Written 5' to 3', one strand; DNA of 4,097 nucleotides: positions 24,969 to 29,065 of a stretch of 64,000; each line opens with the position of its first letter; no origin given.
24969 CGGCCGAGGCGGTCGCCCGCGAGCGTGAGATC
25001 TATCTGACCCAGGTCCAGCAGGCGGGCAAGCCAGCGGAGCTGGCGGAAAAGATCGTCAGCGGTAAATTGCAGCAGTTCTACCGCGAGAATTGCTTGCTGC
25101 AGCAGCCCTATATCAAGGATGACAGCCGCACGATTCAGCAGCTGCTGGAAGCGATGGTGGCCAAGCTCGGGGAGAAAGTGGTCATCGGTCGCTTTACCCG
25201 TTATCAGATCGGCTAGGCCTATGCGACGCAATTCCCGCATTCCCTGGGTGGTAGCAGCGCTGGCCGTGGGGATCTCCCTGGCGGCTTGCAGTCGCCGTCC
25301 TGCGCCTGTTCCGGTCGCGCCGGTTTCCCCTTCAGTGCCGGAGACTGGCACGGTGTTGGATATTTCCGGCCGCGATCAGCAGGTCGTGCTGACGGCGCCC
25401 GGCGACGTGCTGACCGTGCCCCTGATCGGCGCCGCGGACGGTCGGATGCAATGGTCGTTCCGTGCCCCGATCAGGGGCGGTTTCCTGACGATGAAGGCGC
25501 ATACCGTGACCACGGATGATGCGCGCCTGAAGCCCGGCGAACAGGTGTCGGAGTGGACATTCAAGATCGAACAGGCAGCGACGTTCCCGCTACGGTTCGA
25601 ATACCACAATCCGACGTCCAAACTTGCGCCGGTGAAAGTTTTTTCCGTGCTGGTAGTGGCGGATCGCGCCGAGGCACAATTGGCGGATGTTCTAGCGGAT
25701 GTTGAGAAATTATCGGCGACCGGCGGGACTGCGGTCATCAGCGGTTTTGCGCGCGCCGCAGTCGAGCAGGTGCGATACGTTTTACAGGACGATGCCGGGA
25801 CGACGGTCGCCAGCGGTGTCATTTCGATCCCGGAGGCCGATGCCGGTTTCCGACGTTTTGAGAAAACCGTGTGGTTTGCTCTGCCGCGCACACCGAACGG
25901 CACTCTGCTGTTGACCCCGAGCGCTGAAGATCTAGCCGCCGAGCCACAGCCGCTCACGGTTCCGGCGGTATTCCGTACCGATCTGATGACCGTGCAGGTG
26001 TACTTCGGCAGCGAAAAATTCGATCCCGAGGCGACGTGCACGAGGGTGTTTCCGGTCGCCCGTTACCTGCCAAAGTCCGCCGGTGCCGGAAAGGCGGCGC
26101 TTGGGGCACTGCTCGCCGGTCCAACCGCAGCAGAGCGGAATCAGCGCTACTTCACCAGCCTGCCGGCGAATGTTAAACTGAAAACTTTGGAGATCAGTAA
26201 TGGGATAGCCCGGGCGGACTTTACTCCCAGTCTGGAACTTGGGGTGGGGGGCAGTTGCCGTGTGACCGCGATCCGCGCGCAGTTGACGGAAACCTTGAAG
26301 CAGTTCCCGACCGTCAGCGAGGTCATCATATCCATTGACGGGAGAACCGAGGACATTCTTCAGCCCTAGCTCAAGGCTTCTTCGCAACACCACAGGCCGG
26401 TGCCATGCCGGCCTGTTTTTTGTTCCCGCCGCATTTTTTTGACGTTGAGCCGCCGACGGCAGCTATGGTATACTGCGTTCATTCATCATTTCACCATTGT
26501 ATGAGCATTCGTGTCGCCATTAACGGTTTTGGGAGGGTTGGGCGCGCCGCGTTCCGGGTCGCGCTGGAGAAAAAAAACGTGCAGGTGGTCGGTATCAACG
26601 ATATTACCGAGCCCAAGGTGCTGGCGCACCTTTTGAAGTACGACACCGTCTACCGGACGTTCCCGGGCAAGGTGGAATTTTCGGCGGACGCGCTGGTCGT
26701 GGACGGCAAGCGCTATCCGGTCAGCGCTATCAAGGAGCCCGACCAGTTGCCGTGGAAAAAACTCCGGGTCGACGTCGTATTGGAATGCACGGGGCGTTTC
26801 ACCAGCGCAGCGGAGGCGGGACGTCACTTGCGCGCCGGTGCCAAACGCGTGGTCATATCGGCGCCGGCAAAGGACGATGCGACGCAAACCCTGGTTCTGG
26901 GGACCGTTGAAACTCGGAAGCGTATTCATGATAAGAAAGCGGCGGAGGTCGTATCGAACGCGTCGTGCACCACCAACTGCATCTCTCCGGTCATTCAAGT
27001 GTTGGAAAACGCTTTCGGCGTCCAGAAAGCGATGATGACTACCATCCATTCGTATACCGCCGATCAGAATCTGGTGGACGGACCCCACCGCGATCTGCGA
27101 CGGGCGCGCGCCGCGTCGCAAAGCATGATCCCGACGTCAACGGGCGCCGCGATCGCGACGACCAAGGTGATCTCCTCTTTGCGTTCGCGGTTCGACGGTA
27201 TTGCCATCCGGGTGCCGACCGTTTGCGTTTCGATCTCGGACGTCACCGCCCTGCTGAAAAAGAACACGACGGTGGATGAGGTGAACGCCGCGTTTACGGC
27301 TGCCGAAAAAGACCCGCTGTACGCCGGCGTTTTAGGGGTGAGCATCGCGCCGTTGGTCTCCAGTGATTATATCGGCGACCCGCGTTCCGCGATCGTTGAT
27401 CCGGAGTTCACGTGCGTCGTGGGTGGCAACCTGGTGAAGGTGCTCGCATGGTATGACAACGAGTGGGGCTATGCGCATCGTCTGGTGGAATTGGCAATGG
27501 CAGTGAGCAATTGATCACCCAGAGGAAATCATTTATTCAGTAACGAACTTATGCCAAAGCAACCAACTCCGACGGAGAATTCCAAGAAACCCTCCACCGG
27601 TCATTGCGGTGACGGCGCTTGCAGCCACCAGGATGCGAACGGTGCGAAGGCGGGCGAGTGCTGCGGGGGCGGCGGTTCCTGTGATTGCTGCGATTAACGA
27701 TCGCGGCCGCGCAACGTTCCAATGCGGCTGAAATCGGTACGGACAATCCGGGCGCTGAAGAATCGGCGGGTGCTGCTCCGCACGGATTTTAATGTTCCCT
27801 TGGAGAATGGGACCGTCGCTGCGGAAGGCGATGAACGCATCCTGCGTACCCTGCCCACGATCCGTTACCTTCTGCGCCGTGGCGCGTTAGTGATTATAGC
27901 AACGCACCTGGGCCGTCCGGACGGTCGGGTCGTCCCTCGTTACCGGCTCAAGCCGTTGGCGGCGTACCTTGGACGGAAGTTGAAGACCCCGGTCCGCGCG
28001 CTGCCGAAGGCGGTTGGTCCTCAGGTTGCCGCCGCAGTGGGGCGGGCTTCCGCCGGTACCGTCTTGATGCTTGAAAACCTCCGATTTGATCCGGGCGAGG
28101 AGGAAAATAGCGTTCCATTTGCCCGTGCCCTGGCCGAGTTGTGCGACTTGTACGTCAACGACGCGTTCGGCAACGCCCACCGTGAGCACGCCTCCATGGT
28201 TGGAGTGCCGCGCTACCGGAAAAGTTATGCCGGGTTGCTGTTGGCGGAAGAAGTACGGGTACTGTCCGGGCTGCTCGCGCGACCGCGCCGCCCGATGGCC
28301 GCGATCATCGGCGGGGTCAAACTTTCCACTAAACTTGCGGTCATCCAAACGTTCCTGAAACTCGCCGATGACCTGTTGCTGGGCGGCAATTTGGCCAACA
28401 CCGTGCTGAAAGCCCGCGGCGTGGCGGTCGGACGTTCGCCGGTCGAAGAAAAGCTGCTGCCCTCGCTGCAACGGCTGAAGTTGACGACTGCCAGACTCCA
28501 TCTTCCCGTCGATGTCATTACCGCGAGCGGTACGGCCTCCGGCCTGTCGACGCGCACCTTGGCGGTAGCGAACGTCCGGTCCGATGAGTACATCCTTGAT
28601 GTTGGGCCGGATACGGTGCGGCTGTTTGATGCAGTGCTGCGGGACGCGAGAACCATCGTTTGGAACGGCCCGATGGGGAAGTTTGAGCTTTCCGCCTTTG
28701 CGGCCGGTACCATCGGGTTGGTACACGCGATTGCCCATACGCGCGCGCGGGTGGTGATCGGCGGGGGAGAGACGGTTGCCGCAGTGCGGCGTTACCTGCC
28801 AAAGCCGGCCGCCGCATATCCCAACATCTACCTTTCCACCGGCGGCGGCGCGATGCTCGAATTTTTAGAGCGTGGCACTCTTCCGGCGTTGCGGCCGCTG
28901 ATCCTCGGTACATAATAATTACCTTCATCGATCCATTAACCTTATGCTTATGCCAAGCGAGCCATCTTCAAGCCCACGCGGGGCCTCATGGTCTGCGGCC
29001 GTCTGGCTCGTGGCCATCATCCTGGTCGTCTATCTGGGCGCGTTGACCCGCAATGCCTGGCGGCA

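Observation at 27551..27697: Unannotated 48-codon Cys-rich ORF between gap and pgk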

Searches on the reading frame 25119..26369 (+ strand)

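Call 59: search_protein_families(library=pfam, proteins=[window:25119-26369:+], max_evalue=0.00001)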
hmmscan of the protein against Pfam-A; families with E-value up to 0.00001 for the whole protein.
window:25119-26369:+ (416 aa): 1 family
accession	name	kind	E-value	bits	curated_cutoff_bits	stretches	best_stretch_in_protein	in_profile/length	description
PF10646.14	Germane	-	6.1e-16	59.5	23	1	294-410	2-115/117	Sporulation and spore germination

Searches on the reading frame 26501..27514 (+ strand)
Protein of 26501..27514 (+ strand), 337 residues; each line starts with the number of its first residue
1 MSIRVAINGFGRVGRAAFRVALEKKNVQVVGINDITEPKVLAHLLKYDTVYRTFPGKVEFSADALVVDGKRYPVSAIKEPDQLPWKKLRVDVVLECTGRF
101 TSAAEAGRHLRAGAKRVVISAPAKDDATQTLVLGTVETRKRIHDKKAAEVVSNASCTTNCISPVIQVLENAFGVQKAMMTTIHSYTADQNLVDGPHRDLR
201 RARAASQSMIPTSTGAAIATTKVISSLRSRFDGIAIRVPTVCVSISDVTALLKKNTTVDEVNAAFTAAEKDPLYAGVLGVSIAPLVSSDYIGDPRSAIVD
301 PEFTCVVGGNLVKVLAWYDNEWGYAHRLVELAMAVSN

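Call 3: search_protein_families(library=pfam, proteins=[window:26501-27514:+], max_evalue=1)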
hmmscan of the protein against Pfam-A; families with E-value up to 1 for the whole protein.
window:26501-27514:+ (337 aa): 6 families
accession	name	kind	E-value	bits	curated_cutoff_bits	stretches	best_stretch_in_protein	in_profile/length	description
PF02800.25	Gp_dh_C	-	1.9e-54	184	24.4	1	162-318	2-158/158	Glyceraldehyde 3-phosphate dehydrogenase, C-terminal domain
PF00044.30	Gp_dh_N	-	1.8e-36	124.9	31.7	1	3-102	1-100/101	Glyceraldehyde 3-phosphate dehydrogenase, NAD binding domain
PF01113.26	DapB_N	-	0.013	16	25.6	1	3-37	1-36/124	Dihydrodipicolinate reductase, N-terminus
PF00107.32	ADH_zinc_N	-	0.062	13.7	31.8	1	86-127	55-96/129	Zinc-binding dehydrogenase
PF12500.13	TRSP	-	0.072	13.4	25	1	97-190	2-95/128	TRSP domain C terminus to PRTase_2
PF16912.11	Glu_dehyd_C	-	0.097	12.6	34.9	1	69-112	79-122/211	Glucose dehydrogenase C-terminus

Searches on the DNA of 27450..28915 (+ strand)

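Call 86: search_rna_families(sources=[L089, L090, L085, L086], threshold=gathering)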
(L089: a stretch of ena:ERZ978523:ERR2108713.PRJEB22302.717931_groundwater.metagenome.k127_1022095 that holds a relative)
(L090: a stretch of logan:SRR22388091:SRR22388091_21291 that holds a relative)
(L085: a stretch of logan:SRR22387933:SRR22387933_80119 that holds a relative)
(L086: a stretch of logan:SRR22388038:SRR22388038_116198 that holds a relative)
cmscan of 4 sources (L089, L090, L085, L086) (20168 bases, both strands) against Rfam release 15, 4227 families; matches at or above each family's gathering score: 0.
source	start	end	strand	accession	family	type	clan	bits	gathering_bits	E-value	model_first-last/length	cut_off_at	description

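Call 94: search_rna_families(source=window, start=27450, end=27800, threshold=evalue, max_evalue=1)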
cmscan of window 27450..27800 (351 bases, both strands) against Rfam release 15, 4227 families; matches with E-value up to 1: 0.
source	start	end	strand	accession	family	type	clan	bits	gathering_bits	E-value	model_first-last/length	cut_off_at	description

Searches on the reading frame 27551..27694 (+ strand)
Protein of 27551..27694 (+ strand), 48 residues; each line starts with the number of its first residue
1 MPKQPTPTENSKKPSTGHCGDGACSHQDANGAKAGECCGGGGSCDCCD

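Call 3: search_protein_families(library=pfam, proteins=[window:27551-27694:+], max_evalue=1)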
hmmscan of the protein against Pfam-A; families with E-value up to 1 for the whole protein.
seq(48 aa): 0 families

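Call 4: search_protein_families(library=ncbifam, proteins=[window:27551-27694:+], max_evalue=10)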
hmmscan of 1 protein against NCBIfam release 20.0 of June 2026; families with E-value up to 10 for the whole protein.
seq(48 aa): 0 families

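Call 6: find_homologous_proteins(query=window:27551-27694:+, max_evalue=10)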
Query seq(48 aa): no candidate shares three 5-residue words with the query. No homologue found.

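Call 15: search_protein_representatives(protein=window:27551-27694:+)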
Query: 48 residues. Proteins with E-value up to 0.001 (for the whole library): 1; up to 1e-10: 1; up to 1e-30: 0. The best 1 are listed.
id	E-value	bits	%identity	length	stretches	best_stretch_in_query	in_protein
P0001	8.1e-15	70.2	75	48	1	1-48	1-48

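Call 18: find_related_loci(query=A1, collection=metagenome_contigs, flank=5000)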
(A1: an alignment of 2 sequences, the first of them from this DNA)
Query A1 (48 aa) in metagenome_contigs; peptide patterns used: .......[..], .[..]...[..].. (x = any residue, [..] = any of these).
179 stretches matched a pattern, but none encodes a relative of the query by tblastn (E <= 1e-3).

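Call 53: search_protein_families(library=pfam, alignment_id=A2, max_evalue=10)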
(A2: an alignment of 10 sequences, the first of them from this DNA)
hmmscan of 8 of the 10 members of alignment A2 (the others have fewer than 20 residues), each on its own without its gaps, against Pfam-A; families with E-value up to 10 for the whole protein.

A. member 1, seq(48 aa): 0 families

B. families by the number of members that match (of 8 scanned): 0 families

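Call 54: search_protein_families(library=ncbifam, alignment_id=A2, max_evalue=10)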
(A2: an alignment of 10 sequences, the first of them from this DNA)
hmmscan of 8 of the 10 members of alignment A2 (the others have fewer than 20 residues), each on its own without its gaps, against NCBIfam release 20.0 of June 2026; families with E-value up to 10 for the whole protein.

A. member 1, seq(48 aa): 0 families

B. families by the number of members that match (of 8 scanned): 2 families
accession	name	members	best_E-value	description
NF006506.0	PRK08942.1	1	1.8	D-glycero-beta-D-manno-heptose 1,7-bisphosphate 7-phosphatase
NF002502.0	PRK01842.1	1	5.5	hypothetical protein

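Call 55: search_solved_structures(query=A2, max_evalue=10, show_alignments=3)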
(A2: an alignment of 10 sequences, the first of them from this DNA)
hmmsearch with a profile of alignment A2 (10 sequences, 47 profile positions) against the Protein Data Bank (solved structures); distinct sequences matched with E-value up to 10: 0.

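Call 56: find_homologous_proteins(query=A2, max_evalue=1)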
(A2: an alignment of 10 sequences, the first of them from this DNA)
Query A2 (10 sequences) (48 aa, profile of the alignment): 1 proteins with E <= 1 among 994 candidates.
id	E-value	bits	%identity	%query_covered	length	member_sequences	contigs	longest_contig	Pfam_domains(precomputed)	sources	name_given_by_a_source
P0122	6.1e-11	60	56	33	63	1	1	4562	-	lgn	-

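Call 72: predict_structure(alignment_id=A3)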
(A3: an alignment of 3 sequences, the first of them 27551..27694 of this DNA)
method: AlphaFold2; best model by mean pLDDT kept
length: 48 residues; sequences in the alignment: 3
mean_pLDDT: 50.0   pTM: 0.16
mean pLDDT of the five models: 50.0, 49.4, 47.2, 45.8, 45.1
residues with pLDDT >= 90: 0; 70-90: 0; 50-70: 20; < 50: 28
segments of 3 or more residues with pLDDT < 50: 9-14, 20-23, 27-32, 34-36, 39-42
pLDDT, mean of each block of 10 residues (from residue 1): 53 48 49 49 51
secondary structure, 60 per line:
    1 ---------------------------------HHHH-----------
elements in order: H34-37

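Call 79: list_cluster_members(proteins=[P0001, P0122, window:27551-27694:+])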
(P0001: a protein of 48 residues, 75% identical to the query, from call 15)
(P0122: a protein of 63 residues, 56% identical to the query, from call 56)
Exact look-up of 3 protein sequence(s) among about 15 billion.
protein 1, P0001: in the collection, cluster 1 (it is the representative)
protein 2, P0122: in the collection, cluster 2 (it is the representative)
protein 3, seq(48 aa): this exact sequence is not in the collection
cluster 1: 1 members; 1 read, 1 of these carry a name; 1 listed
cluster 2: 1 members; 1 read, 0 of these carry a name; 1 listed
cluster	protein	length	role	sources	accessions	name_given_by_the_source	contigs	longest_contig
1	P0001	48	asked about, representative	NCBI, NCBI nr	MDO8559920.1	MAG: hypothetical protein Q7S23_02675 [bacterium] | hypothetical protein [bacterium]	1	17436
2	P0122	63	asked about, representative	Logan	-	-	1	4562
